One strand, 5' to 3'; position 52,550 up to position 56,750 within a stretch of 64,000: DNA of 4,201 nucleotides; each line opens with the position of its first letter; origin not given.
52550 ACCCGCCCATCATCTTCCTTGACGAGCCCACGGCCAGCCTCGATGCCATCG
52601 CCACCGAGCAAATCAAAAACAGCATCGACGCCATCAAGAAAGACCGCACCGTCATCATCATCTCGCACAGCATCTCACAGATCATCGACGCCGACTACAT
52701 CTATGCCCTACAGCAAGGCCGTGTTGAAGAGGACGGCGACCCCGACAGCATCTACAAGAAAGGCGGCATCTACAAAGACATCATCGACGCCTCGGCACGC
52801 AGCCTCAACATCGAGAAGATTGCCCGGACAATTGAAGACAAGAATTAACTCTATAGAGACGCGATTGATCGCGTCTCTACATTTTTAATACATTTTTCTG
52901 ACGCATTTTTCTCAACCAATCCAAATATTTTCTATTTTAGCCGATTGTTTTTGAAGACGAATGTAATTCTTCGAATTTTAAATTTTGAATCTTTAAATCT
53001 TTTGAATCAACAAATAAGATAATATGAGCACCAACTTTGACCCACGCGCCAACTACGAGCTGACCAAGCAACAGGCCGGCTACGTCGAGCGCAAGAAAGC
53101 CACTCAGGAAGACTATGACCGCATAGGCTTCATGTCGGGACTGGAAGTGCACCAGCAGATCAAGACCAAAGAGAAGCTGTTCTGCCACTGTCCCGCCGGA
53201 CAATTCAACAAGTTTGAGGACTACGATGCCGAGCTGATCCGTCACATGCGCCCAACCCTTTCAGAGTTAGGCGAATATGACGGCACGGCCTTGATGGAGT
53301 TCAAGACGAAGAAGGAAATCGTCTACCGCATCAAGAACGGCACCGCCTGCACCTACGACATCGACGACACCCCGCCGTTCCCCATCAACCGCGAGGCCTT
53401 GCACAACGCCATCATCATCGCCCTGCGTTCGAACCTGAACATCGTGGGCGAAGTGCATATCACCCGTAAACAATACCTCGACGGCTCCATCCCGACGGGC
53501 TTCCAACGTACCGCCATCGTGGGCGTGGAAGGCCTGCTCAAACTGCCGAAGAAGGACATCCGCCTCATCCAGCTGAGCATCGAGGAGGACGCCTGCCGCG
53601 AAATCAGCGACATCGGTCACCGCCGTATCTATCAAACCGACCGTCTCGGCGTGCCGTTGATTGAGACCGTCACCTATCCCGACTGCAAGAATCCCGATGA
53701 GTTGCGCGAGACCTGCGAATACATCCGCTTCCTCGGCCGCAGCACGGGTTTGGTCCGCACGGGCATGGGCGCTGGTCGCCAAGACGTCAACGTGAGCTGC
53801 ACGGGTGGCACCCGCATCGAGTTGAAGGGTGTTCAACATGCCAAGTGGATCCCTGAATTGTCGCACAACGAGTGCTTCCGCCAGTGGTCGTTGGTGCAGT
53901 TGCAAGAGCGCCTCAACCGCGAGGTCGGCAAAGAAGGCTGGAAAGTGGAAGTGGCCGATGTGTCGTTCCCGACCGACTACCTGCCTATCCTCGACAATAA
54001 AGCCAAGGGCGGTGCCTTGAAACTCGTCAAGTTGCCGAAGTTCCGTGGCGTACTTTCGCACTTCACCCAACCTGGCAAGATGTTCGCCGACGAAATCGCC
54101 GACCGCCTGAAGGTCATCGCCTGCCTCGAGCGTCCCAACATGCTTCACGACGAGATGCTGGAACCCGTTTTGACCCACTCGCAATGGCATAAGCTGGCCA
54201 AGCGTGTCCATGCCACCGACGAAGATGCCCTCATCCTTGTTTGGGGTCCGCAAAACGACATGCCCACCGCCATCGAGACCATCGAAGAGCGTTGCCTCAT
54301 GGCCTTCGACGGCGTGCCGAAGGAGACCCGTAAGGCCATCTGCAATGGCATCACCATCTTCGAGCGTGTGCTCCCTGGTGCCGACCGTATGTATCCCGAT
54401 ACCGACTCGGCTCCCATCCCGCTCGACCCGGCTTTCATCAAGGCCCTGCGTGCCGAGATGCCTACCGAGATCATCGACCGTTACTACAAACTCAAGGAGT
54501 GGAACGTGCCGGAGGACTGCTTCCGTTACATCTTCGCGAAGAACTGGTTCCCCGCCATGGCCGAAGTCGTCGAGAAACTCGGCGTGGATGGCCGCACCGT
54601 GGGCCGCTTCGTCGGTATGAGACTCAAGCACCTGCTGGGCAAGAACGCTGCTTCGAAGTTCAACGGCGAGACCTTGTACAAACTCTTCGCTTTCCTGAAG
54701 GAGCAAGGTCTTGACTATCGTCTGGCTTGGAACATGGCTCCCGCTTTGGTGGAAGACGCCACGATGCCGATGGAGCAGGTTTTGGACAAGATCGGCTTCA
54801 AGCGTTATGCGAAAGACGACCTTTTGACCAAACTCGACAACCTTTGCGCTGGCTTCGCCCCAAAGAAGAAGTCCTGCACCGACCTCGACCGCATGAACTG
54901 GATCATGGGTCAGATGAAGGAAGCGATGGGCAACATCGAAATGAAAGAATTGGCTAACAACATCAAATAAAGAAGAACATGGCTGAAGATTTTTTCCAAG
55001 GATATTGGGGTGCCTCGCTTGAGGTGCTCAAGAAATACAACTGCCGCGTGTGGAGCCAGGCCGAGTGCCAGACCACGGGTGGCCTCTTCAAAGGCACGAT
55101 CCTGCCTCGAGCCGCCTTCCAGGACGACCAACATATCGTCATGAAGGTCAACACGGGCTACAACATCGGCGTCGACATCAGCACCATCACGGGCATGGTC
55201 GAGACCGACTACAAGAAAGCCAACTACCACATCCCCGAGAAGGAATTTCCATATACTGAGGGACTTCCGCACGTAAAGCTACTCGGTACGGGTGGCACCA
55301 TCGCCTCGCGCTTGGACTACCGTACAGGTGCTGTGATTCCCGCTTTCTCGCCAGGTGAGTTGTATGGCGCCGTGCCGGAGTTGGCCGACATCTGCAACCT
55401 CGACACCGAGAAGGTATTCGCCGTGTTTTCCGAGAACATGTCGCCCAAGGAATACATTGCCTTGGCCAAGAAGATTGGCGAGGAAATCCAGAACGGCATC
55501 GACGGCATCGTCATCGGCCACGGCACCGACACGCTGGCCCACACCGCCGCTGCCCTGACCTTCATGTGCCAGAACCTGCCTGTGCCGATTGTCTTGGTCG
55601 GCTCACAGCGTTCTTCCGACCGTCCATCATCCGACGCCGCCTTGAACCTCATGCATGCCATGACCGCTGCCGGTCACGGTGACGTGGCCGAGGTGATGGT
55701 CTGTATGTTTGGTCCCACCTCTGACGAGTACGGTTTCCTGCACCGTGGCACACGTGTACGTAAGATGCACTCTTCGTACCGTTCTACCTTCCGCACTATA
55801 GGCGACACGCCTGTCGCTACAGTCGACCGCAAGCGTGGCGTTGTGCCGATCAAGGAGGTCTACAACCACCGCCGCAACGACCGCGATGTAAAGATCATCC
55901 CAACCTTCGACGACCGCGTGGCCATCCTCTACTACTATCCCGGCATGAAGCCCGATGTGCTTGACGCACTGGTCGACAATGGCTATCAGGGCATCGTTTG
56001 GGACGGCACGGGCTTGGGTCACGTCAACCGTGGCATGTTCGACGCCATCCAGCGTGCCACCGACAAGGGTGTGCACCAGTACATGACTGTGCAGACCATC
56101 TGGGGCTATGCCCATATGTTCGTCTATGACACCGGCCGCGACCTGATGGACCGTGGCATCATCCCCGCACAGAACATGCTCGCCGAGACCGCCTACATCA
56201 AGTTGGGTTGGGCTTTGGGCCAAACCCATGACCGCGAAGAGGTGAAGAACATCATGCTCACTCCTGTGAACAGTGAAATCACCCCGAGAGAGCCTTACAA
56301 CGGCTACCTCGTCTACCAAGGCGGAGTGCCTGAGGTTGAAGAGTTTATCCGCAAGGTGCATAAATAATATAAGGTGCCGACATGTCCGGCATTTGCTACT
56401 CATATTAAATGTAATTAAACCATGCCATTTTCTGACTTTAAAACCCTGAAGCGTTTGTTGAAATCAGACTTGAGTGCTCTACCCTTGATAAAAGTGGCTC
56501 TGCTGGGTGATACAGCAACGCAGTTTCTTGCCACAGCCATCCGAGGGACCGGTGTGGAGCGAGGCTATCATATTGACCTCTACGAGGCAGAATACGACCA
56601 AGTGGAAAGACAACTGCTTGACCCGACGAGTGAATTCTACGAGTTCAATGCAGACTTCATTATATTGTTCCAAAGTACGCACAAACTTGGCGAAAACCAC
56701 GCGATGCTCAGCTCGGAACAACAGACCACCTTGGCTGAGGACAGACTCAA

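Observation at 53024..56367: Archaeal-type GatE-GatD amidotransferase pair in a Bacteroidota genome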

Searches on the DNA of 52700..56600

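Call 87: search_rna_families(source=window, start=52700, end=56600, threshold=evalue, max_evalue=1)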
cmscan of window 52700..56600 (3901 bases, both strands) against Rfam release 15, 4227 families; matches with E-value up to 1: 0.
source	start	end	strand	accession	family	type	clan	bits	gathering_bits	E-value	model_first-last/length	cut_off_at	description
